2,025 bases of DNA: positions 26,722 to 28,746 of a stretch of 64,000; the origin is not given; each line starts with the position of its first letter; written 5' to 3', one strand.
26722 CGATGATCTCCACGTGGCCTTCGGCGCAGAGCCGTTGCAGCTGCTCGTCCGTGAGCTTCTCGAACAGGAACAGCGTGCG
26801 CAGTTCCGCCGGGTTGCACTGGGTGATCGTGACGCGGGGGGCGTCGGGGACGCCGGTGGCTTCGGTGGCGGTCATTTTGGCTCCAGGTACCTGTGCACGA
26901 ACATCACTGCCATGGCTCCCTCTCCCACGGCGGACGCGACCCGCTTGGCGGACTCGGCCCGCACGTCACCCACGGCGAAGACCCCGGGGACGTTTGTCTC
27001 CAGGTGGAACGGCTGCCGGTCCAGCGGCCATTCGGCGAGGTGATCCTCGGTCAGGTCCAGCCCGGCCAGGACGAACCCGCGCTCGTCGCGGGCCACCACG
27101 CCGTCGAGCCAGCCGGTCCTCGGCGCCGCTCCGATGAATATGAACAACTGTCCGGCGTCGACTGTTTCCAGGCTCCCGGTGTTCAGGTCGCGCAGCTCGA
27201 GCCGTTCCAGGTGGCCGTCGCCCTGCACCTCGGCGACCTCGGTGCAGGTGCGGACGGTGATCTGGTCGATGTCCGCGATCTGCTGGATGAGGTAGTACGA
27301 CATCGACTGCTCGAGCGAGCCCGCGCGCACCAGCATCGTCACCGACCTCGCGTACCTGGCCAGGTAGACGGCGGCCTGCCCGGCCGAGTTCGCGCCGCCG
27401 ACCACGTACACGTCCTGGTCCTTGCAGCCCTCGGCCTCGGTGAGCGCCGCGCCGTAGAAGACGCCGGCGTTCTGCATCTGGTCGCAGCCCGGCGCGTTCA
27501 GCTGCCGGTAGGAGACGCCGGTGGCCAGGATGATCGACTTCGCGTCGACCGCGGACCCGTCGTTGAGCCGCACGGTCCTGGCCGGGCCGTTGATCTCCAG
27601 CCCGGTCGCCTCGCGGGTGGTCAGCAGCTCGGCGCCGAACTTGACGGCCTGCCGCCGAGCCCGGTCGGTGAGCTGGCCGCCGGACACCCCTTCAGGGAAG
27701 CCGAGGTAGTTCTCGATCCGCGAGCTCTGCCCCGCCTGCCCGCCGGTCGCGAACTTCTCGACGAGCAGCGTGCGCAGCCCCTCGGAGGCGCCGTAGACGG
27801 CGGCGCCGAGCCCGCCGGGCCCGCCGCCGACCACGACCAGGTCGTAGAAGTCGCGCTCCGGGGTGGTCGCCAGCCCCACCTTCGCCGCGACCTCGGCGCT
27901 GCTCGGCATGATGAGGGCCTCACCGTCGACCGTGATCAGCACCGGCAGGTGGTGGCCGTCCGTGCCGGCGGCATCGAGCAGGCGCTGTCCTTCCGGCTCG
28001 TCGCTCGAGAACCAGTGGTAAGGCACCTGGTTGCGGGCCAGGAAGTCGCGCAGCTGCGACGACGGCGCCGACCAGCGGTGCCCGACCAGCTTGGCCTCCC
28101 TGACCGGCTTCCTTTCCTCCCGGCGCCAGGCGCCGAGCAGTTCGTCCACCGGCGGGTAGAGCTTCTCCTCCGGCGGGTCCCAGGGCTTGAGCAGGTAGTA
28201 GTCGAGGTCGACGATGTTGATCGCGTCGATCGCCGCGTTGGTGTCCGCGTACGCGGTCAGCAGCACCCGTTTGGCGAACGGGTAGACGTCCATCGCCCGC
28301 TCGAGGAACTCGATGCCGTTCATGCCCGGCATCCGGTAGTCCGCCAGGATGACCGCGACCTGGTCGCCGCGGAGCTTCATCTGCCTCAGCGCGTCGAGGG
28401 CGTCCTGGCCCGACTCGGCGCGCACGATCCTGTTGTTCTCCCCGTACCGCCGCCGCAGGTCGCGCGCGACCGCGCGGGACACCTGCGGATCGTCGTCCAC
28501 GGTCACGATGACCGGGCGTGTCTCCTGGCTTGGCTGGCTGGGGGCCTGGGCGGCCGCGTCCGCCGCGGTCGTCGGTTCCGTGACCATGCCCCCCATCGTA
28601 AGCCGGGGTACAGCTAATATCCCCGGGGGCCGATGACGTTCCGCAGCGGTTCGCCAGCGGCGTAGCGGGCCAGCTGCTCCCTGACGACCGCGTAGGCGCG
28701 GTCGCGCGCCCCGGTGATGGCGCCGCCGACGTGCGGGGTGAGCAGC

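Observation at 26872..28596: Receiver-domain-fused TrxR-like flavoprotein lacks the thioredoxin-reductase redox disulfide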

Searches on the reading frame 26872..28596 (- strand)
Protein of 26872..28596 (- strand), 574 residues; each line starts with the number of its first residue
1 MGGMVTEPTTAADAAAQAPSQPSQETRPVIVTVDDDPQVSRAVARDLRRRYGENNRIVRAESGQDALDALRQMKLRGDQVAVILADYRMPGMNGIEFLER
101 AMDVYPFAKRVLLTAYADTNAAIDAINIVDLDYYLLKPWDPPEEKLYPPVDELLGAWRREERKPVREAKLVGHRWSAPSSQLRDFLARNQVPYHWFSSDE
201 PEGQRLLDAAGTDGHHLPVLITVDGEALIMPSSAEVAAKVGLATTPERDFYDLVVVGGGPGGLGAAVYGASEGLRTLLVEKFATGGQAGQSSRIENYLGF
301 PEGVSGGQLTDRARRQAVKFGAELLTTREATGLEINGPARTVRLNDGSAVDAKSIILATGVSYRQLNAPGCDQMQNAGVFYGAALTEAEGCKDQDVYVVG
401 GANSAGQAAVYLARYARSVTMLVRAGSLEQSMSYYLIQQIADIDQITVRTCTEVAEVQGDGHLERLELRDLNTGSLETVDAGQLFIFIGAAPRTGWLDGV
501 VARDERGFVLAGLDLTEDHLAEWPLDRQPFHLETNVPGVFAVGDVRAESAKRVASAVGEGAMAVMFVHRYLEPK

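Call 5: search_protein_families(library=pfam, proteins=[window:26872-28596:-], max_evalue=0.01)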
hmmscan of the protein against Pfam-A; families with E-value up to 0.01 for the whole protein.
window:26872-28596:- (574 aa): 10 families
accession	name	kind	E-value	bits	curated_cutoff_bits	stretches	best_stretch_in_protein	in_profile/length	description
PF07992.20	Pyr_redox_2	-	1.1e-31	110.7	26.1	1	251-560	1-291/291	Pyridine nucleotide-disulphide oxidoreductase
PF13738.12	Pyr_redox_3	-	1e-14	54.9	30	1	348-507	121-285/305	Pyridine nucleotide-disulphide oxidoreductase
PF00072.30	Response_reg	-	4.5e-14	53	30.2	1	30-142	1-104/111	Response regulator receiver domain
PF12831.13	FAD_oxidored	-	1.2e-07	31.9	27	1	252-288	1-38/416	FAD dependent oxidoreductase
PF01266.30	DAO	-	6e-07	29.7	27.9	2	305-366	147-209/353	FAD dependent oxidoreductase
PF01134.28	GIDA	-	1e-06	28.5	22.1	0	252-280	1-29/391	Glucose inhibited division protein A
PF00070.33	Pyr_redox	-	4.7e-05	24.2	22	1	396-468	2-79/82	Pyridine nucleotide-disulphide oxidoreductase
PF01946.23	Thi4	-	0.00032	20.5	26.2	1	252-288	19-57/235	Thi4 family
PF03486.20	HI0933_like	-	0.00095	19.1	50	0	252-284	2-34/244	HI0933-like protein Rossmann domain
PF00890.30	FAD_binding_2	-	0.0014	18.4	20.4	1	252-292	1-42/414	FAD binding domain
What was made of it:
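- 28171..28509 (-): Receiver (REC) domain, aa 30-142. Acidic pocket D34-D36, phospho-acceptor D86 (nt 28339-28341), T114, K137. Pfam PF00072 E 4.5e-14 (call 5).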

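Call 6: search_protein_families(library=ncbifam, proteins=[window:26872-28596:-], max_evalue=0.01)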
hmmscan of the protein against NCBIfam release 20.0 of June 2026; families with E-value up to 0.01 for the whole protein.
window:26872-28596:- (574 aa): 98 families (the best 25 are shown)
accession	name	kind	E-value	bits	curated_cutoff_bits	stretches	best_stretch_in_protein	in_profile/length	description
TIGR01292.1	TRX_reduct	equivalog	8.3e-64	215.2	343.45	1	251-571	1-300/300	thioredoxin-disulfide reductase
TIGR03143.1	AhpF_homolog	hypoth_equivalog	7.9e-56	189.8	687.65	1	249-572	3-309/555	putative alkyl hydroperoxide reductase F subunit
TIGR03140.1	AhpF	equivalog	1.5e-48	165.6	502.9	1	243-565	205-506/515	alkyl hydroperoxide reductase subunit F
NF007614.0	PRK10262.1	equivalog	1.1e-31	110.1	644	1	252-572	8-315/321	thioredoxin-disulfide reductase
NF053512.1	nitric_RR_NosR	exception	2.3e-27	96.1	400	1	30-141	1-104/422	response regulator c-di-GMP phosphodiesterase, NosR family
TIGR04018.1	Bthiol_YpdA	hypoth_equivalog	1.9e-18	66.3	339.9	1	348-548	110-291/316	YpdA family putative bacillithiol disulfide reductase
TIGR01350.1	lipoamide_DH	equivalog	2.5e-13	49.6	408.8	2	251-287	2-38/461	dihydrolipoyl dehydrogenase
NF008469.0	PRK11361.1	equivalog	1.3e-11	43.8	714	1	28-146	5-114/461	acetoacetate metabolism transcriptional regulator AtoC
TIGR02053.1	MerA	equivalog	2e-10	40.3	454.45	1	339-548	116-310/465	mercury(II) reductase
NF008176.1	PRK10923.1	equivalog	9.8e-10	37.6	620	1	28-141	4-108/469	nitrogen regulation protein NR(I)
TIGR01818.1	ntrC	equivalog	1.1e-08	34.3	558.6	1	31-140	2-102/463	nitrogen regulation protein NR(I)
NF004776.0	PRK06116.1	equivalog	1.2e-08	34.4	480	1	339-548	120-307/450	glutathione-disulfide reductase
NF007689.0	PRK10365.1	equivalog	1.2e-08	34.2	760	1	30-140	8-109/441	sigma-54-dependent response regulator transcription factor ZraR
NF006900.1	PRK09390.1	equivalog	1.5e-08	34.4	255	1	27-151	4-117/203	response regulator FixJ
TIGR03997.1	mycofact_OYE_2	equivalog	1.9e-08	33.2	793.15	1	247-561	377-639/645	mycofactocin system FadH/OYE family oxidoreductase 2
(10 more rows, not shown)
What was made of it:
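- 26875..27852 (-): Low-Mr TrxR-like two-dinucleotide-fold module, aa 249-574. TIGR01292 215 bits, below cutoff 343 (calls 5, 6).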

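Call 7: search_solved_structures(query=window:26872-28596:-, max_evalue=0.001, show_alignments=3)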
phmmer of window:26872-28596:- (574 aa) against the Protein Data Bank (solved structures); distinct sequences matched with E-value up to 0.001: 183 (the best 60 are shown).
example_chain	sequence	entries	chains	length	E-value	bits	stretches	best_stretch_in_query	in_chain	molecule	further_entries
5uth_A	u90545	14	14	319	1.5e-45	158.9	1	248-571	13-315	Thioredoxin reductase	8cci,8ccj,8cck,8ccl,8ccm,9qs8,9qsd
2a87_A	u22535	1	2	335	1.3e-43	152.5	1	251-571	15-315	Thioredoxin reductase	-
7jyp_A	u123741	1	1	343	1.5e-43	152.3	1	232-566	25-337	Thioredoxin reductase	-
9xub_A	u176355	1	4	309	2e-43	151.9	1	252-571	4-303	Thioredoxin reductase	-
5uwy_A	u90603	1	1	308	3.2e-42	147.9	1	250-572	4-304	Thioredoxin reductase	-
5mh4_A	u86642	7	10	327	2.4e-41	145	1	250-570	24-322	Thioredoxin reductase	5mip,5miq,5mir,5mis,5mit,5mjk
2q7v_A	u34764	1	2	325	5e-41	144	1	244-571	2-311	Thioredoxin reductase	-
9vv4_A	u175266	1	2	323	1e-40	143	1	252-573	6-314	Thioredoxin reductase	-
4o5q_A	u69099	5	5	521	1.7e-39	139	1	245-571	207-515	Alkyl hydroperoxide reductase subunit F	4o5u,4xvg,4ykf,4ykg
7p9d_A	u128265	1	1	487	4.2e-39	137.6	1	252-572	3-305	Thioredoxin reductase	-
7p9e_A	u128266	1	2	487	4.2e-39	137.6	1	252-572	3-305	Thioredoxin reductase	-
1fl2_A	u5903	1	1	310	2.2e-38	135.2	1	251-571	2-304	ALKYL HYDROPEROXIDE REDUCTASE SUBUNIT F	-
1hyu_A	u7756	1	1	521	4.5e-38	134.2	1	243-571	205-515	ALKYL HYDROPEROXIDE REDUCTASE SUBUNIT F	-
7aaw_A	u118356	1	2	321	1.4e-36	129.3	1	246-572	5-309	Thioredoxin reductase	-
6bpy_A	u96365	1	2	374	1.5e-36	129.2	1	253-570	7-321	Thioredoxin reductase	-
3ab1_A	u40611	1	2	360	8.6e-18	67.3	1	244-573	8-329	Ferredoxin--NADP reductase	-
3lzw_A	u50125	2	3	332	5.9e-12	48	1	249-574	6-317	Ferredoxin--NADP reductase 2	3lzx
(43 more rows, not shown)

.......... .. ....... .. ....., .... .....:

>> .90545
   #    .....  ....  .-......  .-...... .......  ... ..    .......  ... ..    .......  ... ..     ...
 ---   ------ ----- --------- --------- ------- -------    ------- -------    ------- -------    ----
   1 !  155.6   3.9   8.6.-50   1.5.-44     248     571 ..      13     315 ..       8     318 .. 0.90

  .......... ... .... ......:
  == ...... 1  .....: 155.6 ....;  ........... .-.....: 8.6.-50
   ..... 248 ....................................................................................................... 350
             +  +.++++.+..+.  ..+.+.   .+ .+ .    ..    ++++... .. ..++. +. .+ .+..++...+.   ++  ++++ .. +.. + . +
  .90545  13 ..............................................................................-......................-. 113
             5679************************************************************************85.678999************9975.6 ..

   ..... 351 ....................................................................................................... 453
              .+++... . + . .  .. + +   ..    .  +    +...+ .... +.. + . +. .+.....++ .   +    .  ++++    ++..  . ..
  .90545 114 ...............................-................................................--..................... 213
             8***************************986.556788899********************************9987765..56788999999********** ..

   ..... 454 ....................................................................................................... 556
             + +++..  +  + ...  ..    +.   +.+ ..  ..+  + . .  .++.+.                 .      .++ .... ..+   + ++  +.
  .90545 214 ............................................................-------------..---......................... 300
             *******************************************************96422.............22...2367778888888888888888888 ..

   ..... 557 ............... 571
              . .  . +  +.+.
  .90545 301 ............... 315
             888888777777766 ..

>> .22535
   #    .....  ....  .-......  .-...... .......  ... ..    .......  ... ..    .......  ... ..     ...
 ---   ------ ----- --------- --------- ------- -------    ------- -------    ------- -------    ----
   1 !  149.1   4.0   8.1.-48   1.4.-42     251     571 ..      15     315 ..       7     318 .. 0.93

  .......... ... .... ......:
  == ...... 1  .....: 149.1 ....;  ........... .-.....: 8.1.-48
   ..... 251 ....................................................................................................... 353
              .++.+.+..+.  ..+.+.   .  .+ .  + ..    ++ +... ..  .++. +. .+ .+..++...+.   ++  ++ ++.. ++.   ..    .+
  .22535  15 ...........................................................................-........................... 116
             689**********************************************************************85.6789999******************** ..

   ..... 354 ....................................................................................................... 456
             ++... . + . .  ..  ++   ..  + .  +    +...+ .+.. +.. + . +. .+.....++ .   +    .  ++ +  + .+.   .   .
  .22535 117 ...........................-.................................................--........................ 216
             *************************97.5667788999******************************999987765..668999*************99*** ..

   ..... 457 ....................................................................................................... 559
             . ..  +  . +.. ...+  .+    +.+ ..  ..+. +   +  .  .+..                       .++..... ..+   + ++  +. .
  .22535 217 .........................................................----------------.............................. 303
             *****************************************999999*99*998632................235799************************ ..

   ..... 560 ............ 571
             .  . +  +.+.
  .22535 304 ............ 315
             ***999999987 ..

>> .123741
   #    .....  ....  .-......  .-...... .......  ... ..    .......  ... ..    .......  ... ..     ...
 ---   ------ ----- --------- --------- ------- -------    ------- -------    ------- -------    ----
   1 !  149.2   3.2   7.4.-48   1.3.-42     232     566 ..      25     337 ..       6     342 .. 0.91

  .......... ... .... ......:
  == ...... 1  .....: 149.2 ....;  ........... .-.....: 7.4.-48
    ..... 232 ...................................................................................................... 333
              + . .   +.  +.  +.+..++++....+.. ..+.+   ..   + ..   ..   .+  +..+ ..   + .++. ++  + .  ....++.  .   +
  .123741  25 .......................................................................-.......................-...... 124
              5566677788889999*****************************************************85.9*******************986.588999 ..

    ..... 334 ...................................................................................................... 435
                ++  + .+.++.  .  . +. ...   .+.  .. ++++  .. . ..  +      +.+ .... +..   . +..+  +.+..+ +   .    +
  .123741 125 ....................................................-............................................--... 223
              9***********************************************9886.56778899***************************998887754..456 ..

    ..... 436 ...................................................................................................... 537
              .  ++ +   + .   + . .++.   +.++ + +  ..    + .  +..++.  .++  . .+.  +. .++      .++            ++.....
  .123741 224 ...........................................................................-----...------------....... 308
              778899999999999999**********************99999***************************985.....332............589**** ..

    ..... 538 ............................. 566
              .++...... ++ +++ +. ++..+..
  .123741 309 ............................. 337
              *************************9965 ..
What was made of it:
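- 26875..27852 (-): PDB TrxR hits at E 1e-45 (call 7).
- Closest known: NADPH-independent TrxR-like enzymes. Same: They appear among the PDB hits (call 7).
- Checked: phmmer against solved TrxRs (M. smegmatis 5uth E 1.5e-45; M. tuberculosis 2a87 E 1.3e-43) aligns query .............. with GVS(T)-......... (call 7).
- Architecture and E-values: calls 5, 6, 7. Alignments to solved TrxRs (call 7).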
